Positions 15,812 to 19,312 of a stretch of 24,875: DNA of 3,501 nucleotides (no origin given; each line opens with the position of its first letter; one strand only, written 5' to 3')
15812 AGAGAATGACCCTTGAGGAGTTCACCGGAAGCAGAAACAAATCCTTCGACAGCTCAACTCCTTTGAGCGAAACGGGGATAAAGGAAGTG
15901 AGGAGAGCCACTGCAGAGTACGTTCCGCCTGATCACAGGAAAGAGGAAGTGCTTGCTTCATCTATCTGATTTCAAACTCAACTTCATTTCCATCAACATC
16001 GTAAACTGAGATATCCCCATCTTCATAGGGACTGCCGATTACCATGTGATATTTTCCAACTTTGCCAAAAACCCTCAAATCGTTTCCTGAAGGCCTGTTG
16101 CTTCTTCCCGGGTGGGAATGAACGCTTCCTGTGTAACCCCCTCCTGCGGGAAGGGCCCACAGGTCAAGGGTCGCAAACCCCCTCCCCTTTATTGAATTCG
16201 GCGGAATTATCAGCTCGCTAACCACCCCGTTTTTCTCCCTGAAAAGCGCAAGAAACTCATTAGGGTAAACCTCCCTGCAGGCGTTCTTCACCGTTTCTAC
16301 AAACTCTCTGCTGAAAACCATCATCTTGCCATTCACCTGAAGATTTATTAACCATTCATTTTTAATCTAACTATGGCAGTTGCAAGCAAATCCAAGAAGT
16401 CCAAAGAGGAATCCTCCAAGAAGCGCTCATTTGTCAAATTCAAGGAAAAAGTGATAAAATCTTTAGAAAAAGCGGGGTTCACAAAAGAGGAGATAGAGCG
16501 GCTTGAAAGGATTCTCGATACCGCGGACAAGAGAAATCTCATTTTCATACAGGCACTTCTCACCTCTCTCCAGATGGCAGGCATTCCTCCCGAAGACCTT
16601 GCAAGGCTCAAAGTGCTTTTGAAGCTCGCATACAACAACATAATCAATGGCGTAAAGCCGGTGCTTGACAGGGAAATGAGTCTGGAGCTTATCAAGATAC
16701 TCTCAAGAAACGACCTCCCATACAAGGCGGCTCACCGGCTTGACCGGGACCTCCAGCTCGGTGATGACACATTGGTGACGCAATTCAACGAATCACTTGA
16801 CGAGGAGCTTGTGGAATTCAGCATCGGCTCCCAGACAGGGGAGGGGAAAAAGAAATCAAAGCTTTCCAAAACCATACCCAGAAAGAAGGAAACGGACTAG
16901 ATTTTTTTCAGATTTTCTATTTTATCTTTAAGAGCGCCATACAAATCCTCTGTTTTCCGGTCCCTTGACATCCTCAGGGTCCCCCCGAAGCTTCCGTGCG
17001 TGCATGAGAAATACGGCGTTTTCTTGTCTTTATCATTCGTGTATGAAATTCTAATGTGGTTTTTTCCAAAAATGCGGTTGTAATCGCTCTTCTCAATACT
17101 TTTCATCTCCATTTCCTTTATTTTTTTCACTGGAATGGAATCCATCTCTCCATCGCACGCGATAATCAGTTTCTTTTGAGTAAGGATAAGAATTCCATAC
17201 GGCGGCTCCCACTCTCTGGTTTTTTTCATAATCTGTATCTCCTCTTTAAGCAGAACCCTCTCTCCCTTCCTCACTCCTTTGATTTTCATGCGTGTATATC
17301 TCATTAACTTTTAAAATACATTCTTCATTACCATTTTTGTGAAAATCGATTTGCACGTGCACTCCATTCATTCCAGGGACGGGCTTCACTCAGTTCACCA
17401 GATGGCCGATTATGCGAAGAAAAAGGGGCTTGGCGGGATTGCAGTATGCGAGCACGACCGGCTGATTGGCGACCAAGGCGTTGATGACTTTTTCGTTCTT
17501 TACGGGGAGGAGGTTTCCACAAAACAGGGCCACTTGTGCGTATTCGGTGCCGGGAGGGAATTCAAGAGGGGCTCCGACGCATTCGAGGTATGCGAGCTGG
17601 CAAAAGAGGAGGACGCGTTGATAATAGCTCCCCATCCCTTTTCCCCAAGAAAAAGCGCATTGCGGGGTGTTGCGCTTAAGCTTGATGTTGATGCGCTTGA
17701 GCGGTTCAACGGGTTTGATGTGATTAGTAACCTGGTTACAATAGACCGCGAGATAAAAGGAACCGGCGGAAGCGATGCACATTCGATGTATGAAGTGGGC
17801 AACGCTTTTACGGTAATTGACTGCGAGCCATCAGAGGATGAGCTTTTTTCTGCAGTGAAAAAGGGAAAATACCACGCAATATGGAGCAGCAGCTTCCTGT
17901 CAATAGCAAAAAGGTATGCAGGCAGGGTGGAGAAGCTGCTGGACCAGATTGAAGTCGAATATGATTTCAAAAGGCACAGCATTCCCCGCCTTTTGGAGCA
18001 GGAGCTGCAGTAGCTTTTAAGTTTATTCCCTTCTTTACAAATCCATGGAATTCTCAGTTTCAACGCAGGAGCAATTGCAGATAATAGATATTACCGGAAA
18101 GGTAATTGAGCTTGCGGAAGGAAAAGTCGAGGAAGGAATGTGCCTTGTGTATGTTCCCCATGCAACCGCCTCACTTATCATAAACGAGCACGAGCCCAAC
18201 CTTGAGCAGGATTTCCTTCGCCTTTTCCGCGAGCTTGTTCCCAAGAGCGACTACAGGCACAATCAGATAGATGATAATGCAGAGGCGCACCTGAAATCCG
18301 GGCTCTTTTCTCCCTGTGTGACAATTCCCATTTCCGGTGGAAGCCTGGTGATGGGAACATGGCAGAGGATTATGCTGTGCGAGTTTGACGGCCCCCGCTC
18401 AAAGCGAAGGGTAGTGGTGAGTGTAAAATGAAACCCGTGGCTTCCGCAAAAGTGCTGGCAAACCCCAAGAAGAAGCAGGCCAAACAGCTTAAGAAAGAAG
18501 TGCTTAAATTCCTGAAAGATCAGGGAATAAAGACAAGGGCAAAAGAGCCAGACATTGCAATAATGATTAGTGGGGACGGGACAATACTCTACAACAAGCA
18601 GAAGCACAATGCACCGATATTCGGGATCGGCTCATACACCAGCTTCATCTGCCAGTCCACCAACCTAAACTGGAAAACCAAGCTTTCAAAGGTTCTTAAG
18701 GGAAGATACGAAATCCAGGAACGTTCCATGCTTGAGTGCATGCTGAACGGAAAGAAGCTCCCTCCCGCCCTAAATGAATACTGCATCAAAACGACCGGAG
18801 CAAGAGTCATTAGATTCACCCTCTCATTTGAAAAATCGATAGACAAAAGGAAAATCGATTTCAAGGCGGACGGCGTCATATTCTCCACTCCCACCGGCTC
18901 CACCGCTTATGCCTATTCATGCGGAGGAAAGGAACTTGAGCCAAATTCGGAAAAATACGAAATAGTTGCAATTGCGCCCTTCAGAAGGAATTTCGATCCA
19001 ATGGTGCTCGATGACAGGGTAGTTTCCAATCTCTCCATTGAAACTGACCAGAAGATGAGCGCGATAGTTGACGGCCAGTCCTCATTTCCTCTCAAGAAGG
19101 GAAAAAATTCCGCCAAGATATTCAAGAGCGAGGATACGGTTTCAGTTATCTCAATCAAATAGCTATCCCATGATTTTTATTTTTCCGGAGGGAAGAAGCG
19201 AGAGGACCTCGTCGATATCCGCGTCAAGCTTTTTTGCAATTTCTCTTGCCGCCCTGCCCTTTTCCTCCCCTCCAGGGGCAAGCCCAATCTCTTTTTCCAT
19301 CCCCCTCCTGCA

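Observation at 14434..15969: Large non-secreted archaeal protein with an intact NlpC/P60-like Cys-His-Asp catalytic domain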

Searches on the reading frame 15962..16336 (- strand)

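Call 12: search_protein_families(library=pfam, proteins=[window:15962-16336:-], max_evalue=0.001)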
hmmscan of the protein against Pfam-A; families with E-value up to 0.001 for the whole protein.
window:15962-16336:- (124 aa): 1 family
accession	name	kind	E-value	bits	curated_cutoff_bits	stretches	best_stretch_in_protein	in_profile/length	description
PF14464.11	Prok-JAB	-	6.7e-10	39.3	25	1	24-105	16-104/114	Prokaryotic homologs of the JAB domain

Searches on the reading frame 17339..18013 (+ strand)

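Call 12: search_protein_families(library=pfam, proteins=[window:17339-18013:+], max_evalue=0.001)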
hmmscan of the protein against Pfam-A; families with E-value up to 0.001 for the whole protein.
window:17339-18013:+ (224 aa): 2 families
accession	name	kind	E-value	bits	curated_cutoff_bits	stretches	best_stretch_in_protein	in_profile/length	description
PF13263.12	PHP_C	-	1.5e-11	44.1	21.3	1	137-177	14-55/56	PHP-associated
PF02811.25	PHP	-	1.4e-06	29.2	26.4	1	4-52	1-47/164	PHP domain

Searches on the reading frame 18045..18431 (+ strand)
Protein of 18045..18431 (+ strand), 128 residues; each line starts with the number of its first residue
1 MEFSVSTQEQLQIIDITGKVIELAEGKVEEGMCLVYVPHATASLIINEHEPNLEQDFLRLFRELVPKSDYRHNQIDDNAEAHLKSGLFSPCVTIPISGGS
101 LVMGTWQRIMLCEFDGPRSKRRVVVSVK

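Call 12: search_protein_families(library=pfam, proteins=[window:18045-18431:+], max_evalue=0.001)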
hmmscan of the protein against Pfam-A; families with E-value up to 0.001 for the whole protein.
window:18045-18431:+ (128 aa): 1 family
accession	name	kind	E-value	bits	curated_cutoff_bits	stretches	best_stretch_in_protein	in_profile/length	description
PF01894.22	UPF0047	-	6.9e-39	133.1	27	1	15-127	1-117/117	Uncharacterised protein family UPF0047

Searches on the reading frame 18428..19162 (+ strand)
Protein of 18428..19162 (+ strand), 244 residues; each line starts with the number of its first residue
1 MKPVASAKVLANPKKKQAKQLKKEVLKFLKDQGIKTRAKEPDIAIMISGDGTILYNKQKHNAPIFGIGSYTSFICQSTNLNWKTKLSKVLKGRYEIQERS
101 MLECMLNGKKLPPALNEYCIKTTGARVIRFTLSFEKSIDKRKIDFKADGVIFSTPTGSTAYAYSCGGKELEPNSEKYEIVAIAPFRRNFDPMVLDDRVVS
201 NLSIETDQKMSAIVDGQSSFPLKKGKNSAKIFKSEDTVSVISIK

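Call 12: search_protein_families(library=pfam, proteins=[window:18428-19162:+], max_evalue=0.001)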
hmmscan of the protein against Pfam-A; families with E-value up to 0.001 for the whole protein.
window:18428-19162:+ (244 aa): 1 family
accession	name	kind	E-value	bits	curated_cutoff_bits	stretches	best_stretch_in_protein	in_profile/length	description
PF20143.4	NAD_kinase_C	-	3.1e-19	69.4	23.7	1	116-241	2-124/126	ATP-NAD kinase C-terminal domain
